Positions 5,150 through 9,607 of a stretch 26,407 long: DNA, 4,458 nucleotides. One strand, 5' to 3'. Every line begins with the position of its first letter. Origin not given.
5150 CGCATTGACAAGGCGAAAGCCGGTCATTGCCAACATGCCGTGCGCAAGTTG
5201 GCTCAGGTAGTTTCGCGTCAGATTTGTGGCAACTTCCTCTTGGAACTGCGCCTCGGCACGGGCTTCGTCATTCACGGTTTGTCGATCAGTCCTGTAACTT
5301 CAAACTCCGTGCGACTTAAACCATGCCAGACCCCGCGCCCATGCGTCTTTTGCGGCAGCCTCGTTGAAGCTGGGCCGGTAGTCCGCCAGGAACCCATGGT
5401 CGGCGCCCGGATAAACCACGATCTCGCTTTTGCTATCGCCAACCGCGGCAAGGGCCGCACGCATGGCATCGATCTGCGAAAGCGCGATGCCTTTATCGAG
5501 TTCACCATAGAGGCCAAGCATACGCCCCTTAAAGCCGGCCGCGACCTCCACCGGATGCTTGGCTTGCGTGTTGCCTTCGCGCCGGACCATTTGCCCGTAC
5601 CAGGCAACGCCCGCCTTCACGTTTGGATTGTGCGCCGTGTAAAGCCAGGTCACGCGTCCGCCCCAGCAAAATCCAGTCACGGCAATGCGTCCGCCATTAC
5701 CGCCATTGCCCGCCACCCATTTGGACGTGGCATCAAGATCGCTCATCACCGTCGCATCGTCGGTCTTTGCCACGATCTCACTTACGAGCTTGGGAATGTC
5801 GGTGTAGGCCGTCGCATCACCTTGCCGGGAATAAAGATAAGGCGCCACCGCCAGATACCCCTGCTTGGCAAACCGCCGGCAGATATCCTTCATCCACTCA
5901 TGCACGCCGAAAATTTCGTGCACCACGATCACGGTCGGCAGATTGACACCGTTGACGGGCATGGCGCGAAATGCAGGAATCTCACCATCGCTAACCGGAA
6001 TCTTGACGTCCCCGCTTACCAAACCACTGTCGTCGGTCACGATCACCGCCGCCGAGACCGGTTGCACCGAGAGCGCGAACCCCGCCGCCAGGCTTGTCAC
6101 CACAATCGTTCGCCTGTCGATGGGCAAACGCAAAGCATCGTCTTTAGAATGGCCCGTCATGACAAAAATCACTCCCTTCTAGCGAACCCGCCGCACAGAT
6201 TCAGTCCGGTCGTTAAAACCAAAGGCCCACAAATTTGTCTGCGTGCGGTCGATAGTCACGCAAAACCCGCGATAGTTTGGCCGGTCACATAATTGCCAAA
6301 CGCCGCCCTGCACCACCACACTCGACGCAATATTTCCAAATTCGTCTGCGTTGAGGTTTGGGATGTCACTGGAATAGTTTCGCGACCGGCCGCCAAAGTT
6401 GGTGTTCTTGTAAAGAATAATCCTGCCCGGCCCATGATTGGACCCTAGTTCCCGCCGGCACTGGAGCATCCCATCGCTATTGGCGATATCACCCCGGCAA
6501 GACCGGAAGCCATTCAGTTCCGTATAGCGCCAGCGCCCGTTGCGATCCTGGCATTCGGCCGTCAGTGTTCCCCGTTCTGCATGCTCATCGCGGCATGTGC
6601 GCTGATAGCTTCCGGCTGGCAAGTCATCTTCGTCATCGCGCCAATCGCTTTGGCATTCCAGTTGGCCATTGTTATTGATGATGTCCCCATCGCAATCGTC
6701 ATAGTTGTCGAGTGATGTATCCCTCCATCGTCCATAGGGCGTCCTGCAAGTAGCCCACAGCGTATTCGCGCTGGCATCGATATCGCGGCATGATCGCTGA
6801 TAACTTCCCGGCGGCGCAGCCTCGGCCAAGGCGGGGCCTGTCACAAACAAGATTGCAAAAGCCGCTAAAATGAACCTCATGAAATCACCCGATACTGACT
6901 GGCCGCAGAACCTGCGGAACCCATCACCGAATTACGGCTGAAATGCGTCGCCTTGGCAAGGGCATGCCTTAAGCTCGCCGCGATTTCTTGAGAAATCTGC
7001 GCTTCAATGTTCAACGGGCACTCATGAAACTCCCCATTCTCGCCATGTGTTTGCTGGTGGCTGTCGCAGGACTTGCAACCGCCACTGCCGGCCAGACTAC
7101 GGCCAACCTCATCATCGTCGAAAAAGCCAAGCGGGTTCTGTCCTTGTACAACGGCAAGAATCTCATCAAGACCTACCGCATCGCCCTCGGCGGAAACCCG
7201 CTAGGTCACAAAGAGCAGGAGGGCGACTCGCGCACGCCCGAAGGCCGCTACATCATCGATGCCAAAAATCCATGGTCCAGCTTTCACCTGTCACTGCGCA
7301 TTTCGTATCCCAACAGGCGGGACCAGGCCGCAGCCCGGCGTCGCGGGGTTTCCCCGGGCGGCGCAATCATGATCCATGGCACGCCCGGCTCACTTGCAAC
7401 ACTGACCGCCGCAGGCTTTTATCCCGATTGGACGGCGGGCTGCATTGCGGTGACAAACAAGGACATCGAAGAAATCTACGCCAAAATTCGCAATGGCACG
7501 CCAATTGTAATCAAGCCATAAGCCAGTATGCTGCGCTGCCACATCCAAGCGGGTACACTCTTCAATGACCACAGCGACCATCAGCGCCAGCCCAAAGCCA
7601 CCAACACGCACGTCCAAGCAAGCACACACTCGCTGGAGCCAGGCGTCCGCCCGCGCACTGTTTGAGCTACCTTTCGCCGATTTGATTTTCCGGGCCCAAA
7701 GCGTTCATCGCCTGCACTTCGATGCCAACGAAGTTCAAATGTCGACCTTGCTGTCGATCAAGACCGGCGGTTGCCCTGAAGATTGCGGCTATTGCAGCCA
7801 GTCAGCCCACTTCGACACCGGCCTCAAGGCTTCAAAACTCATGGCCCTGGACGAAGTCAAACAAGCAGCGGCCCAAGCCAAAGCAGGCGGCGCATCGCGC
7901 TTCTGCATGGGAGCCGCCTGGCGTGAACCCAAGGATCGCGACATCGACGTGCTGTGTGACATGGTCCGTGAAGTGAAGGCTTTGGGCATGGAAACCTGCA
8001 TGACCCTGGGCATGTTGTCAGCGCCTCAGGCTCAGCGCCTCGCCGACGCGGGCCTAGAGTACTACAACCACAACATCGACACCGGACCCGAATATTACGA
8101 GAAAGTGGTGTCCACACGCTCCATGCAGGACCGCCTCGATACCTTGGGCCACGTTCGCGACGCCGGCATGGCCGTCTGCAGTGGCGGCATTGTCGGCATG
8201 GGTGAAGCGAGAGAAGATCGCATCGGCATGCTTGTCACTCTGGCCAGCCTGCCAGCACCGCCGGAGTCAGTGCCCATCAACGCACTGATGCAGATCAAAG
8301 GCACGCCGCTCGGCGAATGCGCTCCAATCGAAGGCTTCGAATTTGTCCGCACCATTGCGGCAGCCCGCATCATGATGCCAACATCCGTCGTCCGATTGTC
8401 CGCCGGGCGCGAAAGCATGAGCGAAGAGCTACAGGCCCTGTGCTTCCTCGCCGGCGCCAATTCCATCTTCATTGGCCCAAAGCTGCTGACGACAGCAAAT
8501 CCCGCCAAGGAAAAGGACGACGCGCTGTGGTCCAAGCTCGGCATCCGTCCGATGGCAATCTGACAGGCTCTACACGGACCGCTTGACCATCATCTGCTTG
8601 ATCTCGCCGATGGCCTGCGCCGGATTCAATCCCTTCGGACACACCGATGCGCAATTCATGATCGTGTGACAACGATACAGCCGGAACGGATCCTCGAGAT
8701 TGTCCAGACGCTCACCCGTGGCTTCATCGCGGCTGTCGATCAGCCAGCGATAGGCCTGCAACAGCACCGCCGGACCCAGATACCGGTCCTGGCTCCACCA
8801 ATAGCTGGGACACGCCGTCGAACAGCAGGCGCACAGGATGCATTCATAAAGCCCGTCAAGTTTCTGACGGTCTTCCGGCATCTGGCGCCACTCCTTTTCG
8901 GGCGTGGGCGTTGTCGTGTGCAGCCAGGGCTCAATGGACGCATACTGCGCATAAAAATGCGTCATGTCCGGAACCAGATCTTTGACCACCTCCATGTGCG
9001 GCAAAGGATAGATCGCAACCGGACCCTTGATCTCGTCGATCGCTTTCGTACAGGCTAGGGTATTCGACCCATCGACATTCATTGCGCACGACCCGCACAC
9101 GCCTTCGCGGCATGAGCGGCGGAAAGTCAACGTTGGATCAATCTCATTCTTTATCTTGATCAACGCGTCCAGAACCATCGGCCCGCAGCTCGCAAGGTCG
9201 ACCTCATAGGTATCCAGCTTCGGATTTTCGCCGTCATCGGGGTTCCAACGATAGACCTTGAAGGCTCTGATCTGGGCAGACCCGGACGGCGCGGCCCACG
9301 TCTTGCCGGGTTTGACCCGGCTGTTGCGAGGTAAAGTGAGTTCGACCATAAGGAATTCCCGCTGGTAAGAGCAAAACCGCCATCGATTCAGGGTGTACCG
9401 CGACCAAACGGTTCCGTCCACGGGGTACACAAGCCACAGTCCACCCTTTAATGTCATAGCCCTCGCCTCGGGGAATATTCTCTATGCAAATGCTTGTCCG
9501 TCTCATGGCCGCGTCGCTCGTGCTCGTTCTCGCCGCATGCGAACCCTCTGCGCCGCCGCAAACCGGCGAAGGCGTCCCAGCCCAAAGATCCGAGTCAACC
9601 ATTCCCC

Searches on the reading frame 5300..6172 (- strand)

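Call 5: search_protein_families(library=pfam, proteins=[window:5300-6172:-], max_evalue=0.01)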
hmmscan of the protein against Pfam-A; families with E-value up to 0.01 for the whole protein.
window:5300-6172:- (290 aa): 5 families
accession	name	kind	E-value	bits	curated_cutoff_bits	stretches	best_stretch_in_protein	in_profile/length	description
PF01738.24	DLH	-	2.5e-53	181.3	21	1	66-288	2-216/217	Dienelactone hydrolase family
PF00326.27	Peptidase_S9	-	0.00057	19.9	22.6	1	204-279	131-206/213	Prolyl oligopeptidase family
PF08840.17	BAAT_C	-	0.00085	19.9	20.9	0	160-206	21-67/210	BAAT / Acyl-CoA thioester hydrolase C terminal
PF12146.15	Hydrolase_4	-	0.0021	17.8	27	0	80-217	6-132/239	Serine aminopeptidase, S33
PF02129.25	Peptidase_S15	-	0.0089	16.2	23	0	139-194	73-129/262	X-Pro dipeptidyl-peptidase (S15 family)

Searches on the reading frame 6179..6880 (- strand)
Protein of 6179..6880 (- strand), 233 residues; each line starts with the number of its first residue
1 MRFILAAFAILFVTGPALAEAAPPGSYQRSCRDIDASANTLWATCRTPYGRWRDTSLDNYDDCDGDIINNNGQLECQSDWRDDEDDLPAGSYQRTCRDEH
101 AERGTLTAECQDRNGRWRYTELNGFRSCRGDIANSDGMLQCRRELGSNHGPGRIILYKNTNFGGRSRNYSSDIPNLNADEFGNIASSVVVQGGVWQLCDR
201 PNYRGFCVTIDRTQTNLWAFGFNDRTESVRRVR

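Call 5: search_protein_families(library=pfam, proteins=[window:6179-6880:-], max_evalue=0.01)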
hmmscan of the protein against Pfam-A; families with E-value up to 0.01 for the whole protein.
window:6179-6880:- (233 aa): 3 families
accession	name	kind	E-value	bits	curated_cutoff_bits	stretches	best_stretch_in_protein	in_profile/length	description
PF00030.24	Crystall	-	2.2e-15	57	25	1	153-232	1-82/82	Beta/Gamma crystallin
PF08881.15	CVNH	-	1.4e-13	51.9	24.5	2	27-118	1-83/102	CVNH domain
PF03995.18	Inhibitor_I36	-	0.0018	18.6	21.1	1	156-208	15-67/69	Peptidase inhibitor family I36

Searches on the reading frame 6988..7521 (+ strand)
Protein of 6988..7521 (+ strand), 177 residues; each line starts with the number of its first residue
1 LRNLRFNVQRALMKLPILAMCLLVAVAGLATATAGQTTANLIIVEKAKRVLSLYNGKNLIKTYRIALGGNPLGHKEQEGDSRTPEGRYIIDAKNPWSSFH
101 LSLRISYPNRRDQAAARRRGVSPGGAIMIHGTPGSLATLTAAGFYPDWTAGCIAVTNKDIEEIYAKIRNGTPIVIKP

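Call 10: search_protein_families(library=pfam, proteins=[window:6988-7521:+], max_evalue=0.001)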
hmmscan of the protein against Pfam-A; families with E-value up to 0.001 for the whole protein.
window:6988-7521:+ (177 aa): 1 family
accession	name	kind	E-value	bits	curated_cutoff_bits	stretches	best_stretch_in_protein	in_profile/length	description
PF03734.19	YkuD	-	8.8e-22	78.7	23.4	1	41-175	3-146/146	L,D-transpeptidase catalytic domain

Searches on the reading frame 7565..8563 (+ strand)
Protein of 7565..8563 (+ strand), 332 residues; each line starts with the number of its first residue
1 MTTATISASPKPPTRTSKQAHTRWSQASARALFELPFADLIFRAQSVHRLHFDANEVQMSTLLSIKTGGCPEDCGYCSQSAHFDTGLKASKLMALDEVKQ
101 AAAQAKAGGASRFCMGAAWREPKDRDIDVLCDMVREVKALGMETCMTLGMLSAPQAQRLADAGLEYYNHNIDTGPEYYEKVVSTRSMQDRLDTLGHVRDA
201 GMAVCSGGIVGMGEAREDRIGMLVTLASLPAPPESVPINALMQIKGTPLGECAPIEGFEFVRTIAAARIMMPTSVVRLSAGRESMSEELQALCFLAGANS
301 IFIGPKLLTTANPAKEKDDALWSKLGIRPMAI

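Call 10: search_protein_families(library=pfam, proteins=[window:7565-8563:+], max_evalue=0.001)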
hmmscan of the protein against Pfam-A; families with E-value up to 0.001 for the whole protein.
window:7565-8563:+ (332 aa): 2 families
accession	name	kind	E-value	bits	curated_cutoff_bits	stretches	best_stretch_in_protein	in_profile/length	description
PF06968.18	BATS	-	1.1e-26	93.3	22.2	1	237-327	1-87/88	Biotin and Thiamin Synthesis associated domain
PF04055.27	Radical_SAM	-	6.4e-20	72.4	29.5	1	65-220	2-160/166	Radical SAM superfamily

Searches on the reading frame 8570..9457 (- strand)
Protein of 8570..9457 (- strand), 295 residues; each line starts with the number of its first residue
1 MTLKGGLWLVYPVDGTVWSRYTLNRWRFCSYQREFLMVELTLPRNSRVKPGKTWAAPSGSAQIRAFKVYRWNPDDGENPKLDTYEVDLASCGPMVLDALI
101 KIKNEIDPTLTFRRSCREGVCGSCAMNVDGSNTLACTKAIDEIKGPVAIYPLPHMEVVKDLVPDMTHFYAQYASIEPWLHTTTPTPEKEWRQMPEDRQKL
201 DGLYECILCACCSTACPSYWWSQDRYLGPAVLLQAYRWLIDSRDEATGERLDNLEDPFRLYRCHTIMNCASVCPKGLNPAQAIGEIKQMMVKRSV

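Call 10: search_protein_families(library=pfam, proteins=[window:8570-9457:-], max_evalue=0.001)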
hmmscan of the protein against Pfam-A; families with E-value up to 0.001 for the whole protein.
window:8570-9457:- (295 aa): 4 families
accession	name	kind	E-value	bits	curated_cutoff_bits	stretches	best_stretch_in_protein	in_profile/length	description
PF13085.11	Fer2_3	-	3.4e-34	117.5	27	1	66-169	2-106/107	2Fe-2S iron-sulfur cluster binding domain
PF13534.11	Fer4_17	-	1.4e-10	42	22.2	1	205-278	1-61/61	4Fe-4S dicluster domain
PF13183.11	Fer4_8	-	1.9e-10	41.6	27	1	203-277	2-68/68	4Fe-4S dicluster domain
PF13237.11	Fer4_10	-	3.5e-08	33.7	25.5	1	205-274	8-53/53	4Fe-4S dicluster domain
